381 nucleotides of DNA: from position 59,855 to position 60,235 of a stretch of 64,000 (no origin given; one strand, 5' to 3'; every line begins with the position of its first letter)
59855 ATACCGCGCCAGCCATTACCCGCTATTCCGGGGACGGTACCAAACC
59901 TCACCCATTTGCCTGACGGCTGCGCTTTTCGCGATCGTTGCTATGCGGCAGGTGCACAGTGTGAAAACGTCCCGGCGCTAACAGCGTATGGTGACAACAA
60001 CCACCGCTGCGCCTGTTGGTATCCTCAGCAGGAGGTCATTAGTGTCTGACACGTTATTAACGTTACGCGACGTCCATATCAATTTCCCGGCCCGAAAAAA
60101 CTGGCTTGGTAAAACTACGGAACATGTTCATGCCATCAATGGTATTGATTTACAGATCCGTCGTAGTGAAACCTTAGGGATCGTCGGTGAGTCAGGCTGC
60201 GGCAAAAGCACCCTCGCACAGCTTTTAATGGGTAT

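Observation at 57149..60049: Serial start/stop overlaps through the ddp operon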

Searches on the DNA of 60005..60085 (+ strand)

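Call 44: search_dna_similar(query=window:60005-60085:+, collection=ecoli_genomes, mode=near, rows=spread, max_rows=12)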
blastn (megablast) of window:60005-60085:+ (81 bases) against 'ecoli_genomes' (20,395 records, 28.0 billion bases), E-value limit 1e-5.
Records with a match: 3931; places in all: 3932; records where one place covers at least 80% of the query: 3930.
Genomes with a match: 3931 of 5426; with a place that covers at least 80% of the query: 3930. Places per genome that has any: lowest 1, median 1, highest 2. On chromosomes: 3929 places; on plasmids: 3.
Best place of each record, by identity: >=99% 645; 95-99% 3267; 90-95% 19.
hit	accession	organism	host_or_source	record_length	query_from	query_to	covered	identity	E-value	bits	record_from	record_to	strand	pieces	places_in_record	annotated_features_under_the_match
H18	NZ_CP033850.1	Escherichia coli strain FDAARGOS_497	Homo sapiens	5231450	1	81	100%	100.0%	6e-34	150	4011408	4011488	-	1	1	ddpD: ABC transporter ATP-binding protein | ddpF: oligopeptide/dipeptide ABC transporter ATP-binding protein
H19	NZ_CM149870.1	Escherichia coli strain HCP5S3_I2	Sus scrofa domesticus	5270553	1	81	100%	100.0%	6e-34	150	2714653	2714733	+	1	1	ddpD: ABC transporter ATP-binding protein | ddpF: oligopeptide/dipeptide ABC transporter ATP-binding protein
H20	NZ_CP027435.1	Escherichia coli strain 2014C-3599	missing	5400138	1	81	100%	97.5%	1e-30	139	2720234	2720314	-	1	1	ddpD: ABC transporter ATP-binding protein | ddpF: oligopeptide/dipeptide ABC transporter ATP-binding protein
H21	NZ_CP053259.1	Escherichia coli strain GF3-3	Guinea fowl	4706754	1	81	100%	97.5%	1e-30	139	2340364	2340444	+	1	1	ddpD: ABC transporter ATP-binding protein | ddpF: oligopeptide/dipeptide ABC transporter ATP-binding protein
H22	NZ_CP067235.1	Escherichia coli strain SBF22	surface water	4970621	1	81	100%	97.5%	1e-30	139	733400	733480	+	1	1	ddpD: ABC transporter ATP-binding protein | ddpF: oligopeptide/dipeptide ABC transporter ATP-binding protein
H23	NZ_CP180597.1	Escherichia coli strain PS3Tanimalfeces2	Cat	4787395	1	81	100%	97.5%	1e-30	139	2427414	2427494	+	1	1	ddpD: ABC transporter ATP-binding protein | ddpF: oligopeptide/dipeptide ABC transporter ATP-binding protein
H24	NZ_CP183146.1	Escherichia coli strain 455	Homo sapiens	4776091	1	81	100%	97.5%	1e-30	139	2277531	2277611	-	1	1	ddpD: ABC transporter ATP-binding protein | ddpF: oligopeptide/dipeptide ABC transporter ATP-binding protein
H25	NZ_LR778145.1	Escherichia coli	sediment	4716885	1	81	100%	97.5%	1e-30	139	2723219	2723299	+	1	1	ddpD: ABC transporter ATP-binding protein | ddpF: oligopeptide/dipeptide ABC transporter ATP-binding protein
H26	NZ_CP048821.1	Escherichia coli strain QEC11-421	Homo sapiens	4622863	1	81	100%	95.1%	3e-27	128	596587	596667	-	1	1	ABC transporter ATP-binding protein | ddpF: oligopeptide/dipeptide ABC transporter ATP-binding protein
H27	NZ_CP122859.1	Escherichia coli strain ETEC1720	Sus scrofa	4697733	1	81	100%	95.1%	3e-27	128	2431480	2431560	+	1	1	ddpD: ABC transporter ATP-binding protein | ddpF: oligopeptide/dipeptide ABC transporter ATP-binding protein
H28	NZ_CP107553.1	Escherichia coli strain MG1655_insertion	laboratory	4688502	1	81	100%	95.1%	3e-27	128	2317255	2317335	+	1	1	ddpD: ABC transporter ATP-binding protein | ddpF: oligopeptide/dipeptide ABC transporter ATP-binding protein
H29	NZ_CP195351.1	Escherichia coli strain 24AR0357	Homo sapiens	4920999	23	81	73%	98.3%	5e-20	104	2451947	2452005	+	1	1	ddpF: oligopeptide/dipeptide ABC transporter ATP-binding protein | ABC transporter substrate-binding protein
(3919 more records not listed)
